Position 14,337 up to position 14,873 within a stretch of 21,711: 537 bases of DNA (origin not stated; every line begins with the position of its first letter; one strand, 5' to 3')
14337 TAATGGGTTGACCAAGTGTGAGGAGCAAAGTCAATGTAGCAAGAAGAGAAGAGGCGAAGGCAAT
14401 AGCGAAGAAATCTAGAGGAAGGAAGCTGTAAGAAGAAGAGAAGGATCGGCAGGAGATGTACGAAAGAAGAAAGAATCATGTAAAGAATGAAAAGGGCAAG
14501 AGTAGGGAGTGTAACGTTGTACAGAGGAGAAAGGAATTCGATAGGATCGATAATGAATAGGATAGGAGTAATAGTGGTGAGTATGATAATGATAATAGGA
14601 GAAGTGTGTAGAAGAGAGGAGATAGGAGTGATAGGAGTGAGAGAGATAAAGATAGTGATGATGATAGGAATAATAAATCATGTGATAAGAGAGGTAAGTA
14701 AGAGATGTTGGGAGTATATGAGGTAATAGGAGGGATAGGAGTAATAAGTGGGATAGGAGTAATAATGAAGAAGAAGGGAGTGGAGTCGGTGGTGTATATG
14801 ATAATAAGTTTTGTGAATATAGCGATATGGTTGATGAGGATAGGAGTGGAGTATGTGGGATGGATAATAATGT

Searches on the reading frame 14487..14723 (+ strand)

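Call 15: search_protein_families(library=pfam, proteins=[window:14487-14723:+], max_evalue=0.01)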
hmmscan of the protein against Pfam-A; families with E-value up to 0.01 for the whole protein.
window:14487-14723:+ (79 aa): 1 family
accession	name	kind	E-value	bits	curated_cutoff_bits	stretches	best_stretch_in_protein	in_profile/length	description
PF10981.13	DUF2788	-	0.0099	16.3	25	0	26-71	2-47/51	Protein of unknown function (DUF2788)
